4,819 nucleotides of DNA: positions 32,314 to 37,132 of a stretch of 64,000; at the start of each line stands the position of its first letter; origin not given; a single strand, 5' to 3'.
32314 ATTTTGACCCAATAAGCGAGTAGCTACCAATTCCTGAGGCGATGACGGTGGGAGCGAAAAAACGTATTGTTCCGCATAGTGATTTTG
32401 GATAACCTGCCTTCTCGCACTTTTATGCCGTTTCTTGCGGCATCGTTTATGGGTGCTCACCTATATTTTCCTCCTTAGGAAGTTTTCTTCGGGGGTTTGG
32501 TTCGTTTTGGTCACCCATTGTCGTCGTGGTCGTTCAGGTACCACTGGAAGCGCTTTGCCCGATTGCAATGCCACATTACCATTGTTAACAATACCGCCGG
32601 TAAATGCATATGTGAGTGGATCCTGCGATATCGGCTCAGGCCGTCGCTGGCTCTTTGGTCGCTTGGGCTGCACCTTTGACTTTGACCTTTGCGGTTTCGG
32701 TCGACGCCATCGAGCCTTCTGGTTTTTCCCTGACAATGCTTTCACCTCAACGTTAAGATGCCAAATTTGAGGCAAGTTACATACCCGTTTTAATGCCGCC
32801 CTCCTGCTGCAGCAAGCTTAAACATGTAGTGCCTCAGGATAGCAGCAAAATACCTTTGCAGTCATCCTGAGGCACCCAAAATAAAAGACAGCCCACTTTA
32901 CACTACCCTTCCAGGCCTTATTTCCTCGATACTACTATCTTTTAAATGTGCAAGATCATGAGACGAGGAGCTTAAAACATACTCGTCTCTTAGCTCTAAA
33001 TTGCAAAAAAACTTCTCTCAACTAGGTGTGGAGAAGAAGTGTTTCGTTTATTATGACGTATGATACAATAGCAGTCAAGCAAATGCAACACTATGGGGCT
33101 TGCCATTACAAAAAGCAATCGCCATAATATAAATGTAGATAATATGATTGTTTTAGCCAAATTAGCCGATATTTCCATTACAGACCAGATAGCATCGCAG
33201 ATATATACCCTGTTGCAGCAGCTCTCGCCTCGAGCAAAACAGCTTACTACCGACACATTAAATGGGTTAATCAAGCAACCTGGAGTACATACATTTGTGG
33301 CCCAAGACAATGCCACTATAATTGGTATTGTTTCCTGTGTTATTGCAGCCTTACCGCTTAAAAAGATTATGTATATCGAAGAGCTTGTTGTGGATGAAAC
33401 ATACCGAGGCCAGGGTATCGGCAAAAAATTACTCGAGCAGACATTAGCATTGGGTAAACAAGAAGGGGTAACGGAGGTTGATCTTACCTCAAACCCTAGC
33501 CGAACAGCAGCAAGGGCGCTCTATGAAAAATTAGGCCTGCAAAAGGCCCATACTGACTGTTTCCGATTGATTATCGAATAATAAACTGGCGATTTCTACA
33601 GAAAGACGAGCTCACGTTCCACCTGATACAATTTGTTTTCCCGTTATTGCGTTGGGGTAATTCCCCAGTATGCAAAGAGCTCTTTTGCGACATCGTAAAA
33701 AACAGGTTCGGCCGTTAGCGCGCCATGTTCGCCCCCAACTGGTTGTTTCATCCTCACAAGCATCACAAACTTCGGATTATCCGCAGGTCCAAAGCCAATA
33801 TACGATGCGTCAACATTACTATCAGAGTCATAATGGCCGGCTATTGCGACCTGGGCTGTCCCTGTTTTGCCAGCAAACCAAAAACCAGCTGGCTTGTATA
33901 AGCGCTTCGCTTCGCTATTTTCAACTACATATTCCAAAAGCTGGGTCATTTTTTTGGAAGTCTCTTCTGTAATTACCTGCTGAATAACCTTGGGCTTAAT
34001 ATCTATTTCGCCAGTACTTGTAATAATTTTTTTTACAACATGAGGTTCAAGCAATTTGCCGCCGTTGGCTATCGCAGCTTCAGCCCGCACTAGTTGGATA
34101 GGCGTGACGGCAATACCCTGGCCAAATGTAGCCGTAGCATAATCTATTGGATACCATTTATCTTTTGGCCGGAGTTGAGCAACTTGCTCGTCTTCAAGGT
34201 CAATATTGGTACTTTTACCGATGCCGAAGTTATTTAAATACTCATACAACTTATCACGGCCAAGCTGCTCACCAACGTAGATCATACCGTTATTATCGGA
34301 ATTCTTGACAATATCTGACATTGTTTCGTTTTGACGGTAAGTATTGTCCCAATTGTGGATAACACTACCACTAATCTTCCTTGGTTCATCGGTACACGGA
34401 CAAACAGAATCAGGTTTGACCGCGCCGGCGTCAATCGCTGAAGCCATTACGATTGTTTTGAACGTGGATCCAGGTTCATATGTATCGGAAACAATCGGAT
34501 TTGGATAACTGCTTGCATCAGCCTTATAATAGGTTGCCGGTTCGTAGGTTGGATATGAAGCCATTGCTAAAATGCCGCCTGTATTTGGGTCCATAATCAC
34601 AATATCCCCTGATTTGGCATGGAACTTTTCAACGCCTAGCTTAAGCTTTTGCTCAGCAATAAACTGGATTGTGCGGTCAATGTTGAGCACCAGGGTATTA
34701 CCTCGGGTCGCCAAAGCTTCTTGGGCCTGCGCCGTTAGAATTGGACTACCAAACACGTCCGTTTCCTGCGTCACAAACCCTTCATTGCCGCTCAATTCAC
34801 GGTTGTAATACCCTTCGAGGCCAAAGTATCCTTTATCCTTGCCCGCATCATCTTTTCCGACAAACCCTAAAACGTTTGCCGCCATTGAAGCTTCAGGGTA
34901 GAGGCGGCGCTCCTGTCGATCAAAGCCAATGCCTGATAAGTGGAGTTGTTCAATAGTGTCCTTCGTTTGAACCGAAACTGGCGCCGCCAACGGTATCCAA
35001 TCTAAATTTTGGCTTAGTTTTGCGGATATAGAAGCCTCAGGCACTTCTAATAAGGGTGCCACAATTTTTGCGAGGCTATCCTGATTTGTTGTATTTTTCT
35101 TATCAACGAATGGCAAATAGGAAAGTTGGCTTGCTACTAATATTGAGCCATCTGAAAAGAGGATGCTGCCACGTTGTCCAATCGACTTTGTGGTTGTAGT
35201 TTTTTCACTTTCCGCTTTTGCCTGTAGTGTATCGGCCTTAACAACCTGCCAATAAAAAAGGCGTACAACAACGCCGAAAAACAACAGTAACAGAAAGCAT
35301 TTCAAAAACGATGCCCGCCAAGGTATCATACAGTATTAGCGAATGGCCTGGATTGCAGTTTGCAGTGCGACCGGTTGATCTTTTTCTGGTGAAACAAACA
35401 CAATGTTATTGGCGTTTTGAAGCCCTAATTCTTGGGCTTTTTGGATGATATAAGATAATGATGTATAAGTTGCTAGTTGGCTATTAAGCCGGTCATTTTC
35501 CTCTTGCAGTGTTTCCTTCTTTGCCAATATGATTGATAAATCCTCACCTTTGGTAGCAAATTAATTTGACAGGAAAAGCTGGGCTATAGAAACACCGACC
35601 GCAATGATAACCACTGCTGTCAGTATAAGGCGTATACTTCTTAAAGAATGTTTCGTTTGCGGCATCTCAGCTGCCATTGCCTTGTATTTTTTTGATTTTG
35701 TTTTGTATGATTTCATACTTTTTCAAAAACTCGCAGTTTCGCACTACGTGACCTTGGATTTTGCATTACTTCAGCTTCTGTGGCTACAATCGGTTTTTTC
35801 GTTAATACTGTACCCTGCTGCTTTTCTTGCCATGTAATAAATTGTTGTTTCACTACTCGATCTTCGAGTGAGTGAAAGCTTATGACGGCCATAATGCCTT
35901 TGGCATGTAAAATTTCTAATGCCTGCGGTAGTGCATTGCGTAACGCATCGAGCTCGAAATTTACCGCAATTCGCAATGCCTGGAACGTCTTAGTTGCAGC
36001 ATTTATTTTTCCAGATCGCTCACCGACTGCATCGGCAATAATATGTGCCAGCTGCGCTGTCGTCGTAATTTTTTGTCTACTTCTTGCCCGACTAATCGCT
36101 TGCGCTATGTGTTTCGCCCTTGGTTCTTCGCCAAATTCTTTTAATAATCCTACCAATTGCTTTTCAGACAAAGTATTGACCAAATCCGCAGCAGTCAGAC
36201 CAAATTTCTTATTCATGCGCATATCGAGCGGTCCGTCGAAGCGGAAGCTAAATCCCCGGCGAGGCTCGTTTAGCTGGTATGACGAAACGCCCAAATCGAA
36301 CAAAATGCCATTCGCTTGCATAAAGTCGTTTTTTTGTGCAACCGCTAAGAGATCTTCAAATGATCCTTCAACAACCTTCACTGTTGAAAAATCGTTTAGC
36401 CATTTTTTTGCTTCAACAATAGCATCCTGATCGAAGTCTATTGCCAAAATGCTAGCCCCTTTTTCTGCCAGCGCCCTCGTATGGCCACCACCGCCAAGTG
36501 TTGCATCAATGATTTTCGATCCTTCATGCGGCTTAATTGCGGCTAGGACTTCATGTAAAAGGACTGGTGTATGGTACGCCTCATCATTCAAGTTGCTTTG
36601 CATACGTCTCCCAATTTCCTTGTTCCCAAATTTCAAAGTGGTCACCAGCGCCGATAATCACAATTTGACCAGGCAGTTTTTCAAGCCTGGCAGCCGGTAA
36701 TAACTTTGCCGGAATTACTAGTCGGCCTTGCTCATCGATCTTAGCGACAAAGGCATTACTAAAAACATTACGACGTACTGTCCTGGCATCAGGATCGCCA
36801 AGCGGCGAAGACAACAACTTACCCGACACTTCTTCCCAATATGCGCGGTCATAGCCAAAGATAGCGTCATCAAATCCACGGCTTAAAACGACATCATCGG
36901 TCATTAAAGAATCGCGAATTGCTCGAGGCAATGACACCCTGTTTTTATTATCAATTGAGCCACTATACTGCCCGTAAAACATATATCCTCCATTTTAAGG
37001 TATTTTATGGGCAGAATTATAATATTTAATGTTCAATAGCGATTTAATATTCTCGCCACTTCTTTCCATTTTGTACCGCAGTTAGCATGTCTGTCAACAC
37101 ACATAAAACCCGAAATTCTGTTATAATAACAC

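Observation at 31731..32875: GC-rich 1-kb insert inside the dcw cluster: five same-frame basic/Pro-rich mini-ORFs between a terminator and a perfect inverted repeat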

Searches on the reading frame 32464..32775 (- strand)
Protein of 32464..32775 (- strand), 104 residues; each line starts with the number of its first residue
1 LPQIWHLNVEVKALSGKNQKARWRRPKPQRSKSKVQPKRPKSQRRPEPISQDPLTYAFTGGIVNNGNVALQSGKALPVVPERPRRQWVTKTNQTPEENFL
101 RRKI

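Call 8: search_protein_families(library=pfam, max_evalue=1, proteins=[window:32464-32775:-])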
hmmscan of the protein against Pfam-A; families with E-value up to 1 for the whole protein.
seq(104 aa): 0 families

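Call 25: search_protein_families(library=phrogs, max_evalue=1, proteins=[window:32464-32775:-])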
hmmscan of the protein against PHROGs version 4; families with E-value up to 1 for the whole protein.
seq(104 aa): 0 families

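Call 26: search_protein_families(library=ncbifam, max_evalue=1, proteins=[window:32464-32775:-])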
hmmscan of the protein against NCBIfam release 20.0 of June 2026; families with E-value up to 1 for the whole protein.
seq(104 aa): 0 families

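Call 72: search_protein_representatives(protein=window:32464-32775:-)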
Query: 104 residues. Proteins with E-value up to 0.001 (for the whole library): 1; up to 1e-10: 0; up to 1e-30: 0. The best 1 are listed.
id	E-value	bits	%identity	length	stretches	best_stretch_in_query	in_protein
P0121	1.2e-09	54.6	27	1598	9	28-74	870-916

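Call 77: list_cluster_members(proteins=[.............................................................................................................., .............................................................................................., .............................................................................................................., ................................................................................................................, window:32464-32775:-, window:32275-32460:-, window:31957-32103:-, window:31798-31950:-, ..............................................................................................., window:32122-32259:-])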
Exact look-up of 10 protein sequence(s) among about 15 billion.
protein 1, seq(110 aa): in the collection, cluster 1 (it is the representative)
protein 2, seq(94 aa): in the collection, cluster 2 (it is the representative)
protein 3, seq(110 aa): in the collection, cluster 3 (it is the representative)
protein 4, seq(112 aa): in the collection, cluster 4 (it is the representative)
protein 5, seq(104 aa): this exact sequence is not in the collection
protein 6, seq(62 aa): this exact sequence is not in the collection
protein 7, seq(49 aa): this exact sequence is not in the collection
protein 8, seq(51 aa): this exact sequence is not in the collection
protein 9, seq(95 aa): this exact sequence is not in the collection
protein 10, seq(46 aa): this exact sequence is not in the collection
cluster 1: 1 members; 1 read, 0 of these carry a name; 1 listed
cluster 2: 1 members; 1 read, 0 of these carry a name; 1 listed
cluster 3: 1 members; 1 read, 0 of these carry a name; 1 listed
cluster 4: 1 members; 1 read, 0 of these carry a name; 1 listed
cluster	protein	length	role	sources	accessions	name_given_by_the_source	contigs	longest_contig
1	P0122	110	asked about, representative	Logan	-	-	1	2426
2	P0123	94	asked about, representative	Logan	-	-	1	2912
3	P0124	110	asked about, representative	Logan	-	-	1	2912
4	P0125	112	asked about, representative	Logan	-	-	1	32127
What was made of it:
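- The ORFs were never called as genes (call 77).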

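Call 82: search_protein_families(library=padloc, max_evalue=0.1, proteins=[window:32464-32775:-])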
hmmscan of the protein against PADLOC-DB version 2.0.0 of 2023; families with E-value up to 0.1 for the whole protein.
seq(104 aa): 0 families

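Call 94: predict_structure(protein=window:32464-32775:-)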
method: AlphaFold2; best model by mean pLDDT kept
length: 104 residues; sequences in the alignment: 1
mean_pLDDT: 63.2   pTM: 0.14
mean pLDDT of the five models: 63.2, 62.5, 60.1, 55.5, 49.3
residues with pLDDT >= 90: 0; 70-90: 29; 50-70: 67; < 50: 8
segments of 3 or more residues with pLDDT < 50: none
pLDDT, mean of each block of 10 residues (from residue 1): 65 55 73 70 71 56 53 56 62 69 67
secondary structure, 60 per line:
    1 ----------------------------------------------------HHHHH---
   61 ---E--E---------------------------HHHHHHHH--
elements in order: H53-57 H95-102
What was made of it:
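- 32461..32775 (-): ORF1, 104 aa, pI 11.7, 22% R+K, 12% P. Its start is uncertain (TTG, no SD at proper spacing). Single-sequence AF2 shows no fold (pTM 0.14, call 94).
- Closest known: Lineage-specific orphan or intrinsically disordered small proteins. Same: AF2 gives no fold for ORF1 (call 94).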

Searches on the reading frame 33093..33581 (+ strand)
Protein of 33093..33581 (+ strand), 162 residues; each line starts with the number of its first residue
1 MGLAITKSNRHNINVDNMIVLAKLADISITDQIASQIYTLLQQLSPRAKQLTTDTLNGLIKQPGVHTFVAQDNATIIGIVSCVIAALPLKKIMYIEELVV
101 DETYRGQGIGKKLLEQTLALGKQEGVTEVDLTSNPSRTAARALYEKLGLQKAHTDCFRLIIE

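Call 9: search_protein_families(library=pfam, proteins=[window:33093-33581:+])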
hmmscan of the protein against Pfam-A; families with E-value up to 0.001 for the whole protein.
window:33093-33581:+ (162 aa): 5 families
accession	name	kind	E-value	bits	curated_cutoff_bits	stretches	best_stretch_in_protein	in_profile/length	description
PF00583.31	Acetyltransf_1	-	1.8e-18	67.3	20.7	1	55-148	22-115/116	Acetyltransferase (GNAT) family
PF13508.13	Acetyltransf_7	-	6.3e-16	59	27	1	65-148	3-81/84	Acetyltransferase (GNAT) domain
PF13673.13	Acetyltransf_10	-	3.6e-13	50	23.6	1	48-151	14-109/128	Acetyltransferase (GNAT) domain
PF14542.12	Acetyltransf_CG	-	1.9e-05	25.1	30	1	91-126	23-58/80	GCN5-related N-acetyl-transferase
PF08445.16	FR47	-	2.3e-05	24.7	22.1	1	92-156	21-84/86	FR47-like protein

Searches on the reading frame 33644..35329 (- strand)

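Call 9: search_protein_families(library=pfam, proteins=[window:33644-35329:-])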
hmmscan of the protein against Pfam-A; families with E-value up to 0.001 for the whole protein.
window:33644-35329:- (561 aa): 3 families
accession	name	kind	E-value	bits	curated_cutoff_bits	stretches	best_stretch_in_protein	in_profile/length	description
PF00905.27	Transpeptidase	-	2.6e-71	240.7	22.1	1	243-547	3-297/299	Penicillin binding protein transpeptidase domain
PF03717.20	PBP_dimer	-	8.2e-15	56.1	24.4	1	51-198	4-177/180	Penicillin-binding Protein dimerisation domain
PF13354.11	Beta-lactamase2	-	0.00015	21.6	22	1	283-492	20-190/214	Beta-lactamase enzyme family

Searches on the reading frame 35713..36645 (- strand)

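Call 9: search_protein_families(library=pfam, proteins=[window:35713-36645:-])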
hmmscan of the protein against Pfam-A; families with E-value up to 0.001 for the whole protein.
window:35713-36645:- (310 aa): 4 families
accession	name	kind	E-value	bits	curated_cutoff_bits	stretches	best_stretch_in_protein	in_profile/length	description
PF01795.25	Methyltransf_5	-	2.1e-96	323.5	27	1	23-309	2-308/309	MraW methylase family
PF13649.12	Methyltransf_25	-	6.9e-06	27.1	27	1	45-110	1-69/97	Methyltransferase domain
PF08241.18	Methyltransf_11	-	0.00069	20.6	21.2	0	47-102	2-56/95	Methyltransferase domain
PF09445.16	Methyltransf_15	-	0.00076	19.5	22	0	44-107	3-69/165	RNA cap guanine-N2 methyltransferase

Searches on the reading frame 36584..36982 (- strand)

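Call 9: search_protein_families(library=pfam, proteins=[window:36584-36982:-])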
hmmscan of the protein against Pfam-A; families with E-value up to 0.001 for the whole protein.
window:36584-36982:- (132 aa): 1 family
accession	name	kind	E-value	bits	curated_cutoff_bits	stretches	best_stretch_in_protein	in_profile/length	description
PF02381.23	MraZ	-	3.5e-27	94.6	23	2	74-131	2-56/72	MraZ protein, putative antitoxin-like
